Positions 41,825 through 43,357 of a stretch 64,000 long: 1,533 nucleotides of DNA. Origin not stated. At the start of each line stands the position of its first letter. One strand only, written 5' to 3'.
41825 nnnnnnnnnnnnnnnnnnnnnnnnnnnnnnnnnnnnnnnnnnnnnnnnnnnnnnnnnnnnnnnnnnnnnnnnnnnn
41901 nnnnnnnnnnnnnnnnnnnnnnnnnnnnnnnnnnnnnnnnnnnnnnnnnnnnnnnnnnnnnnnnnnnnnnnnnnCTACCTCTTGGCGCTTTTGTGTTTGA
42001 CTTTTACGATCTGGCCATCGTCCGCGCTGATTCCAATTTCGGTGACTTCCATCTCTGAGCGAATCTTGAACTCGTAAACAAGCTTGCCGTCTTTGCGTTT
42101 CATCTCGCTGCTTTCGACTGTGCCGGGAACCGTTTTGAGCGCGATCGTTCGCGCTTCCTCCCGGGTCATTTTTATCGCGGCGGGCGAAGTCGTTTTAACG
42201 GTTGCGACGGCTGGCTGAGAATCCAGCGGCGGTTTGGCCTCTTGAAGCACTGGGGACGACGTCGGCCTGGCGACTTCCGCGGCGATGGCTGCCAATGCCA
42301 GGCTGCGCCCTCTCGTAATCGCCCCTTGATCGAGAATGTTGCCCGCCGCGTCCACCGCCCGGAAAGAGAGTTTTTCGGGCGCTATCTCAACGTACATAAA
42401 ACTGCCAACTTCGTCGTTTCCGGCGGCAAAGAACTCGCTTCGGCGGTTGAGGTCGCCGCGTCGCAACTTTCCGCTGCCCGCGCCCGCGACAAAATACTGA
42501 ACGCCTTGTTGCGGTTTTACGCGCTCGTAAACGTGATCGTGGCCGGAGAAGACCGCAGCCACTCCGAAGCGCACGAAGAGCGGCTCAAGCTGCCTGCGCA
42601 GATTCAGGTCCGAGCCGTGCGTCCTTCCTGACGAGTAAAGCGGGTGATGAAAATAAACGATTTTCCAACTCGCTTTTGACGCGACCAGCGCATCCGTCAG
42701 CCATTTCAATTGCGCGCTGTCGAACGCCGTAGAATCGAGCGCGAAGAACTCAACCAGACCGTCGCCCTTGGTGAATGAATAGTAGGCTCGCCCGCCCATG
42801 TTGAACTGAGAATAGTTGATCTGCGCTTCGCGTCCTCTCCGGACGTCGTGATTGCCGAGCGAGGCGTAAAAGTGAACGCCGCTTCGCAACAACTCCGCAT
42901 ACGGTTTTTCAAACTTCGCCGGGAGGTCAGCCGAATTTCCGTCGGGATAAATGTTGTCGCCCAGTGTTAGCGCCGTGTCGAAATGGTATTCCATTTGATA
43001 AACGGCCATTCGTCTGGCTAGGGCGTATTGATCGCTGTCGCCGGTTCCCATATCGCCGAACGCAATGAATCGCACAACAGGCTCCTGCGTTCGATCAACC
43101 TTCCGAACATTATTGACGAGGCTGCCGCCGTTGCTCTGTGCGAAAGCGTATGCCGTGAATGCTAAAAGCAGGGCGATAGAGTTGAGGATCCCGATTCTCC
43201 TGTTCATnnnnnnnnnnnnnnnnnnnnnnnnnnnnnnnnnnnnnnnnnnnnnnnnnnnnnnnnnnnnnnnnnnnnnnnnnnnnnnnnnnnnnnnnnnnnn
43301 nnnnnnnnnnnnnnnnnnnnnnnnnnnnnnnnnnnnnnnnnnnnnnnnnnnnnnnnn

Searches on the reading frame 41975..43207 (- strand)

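Call 3: search_protein_families(library=pfam, proteins=[window:41975-43207:-], max_evalue=0.01)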
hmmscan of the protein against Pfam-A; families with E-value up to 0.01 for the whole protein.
window:41975-43207:- (410 aa): 3 families
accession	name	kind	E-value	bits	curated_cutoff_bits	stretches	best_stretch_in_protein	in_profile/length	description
PF00149.33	Metallophos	-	1.7e-17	64.9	21.5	1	46-227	2-191/191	Calcineurin-like phosphoesterase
PF03413.25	PepSY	-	5.6e-11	43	24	1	346-403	1-59/60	Peptidase propeptide and YPEB domain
PF09423.15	PhoD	-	0.0045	16.6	27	0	160-186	185-211/343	PhoD-like phosphatase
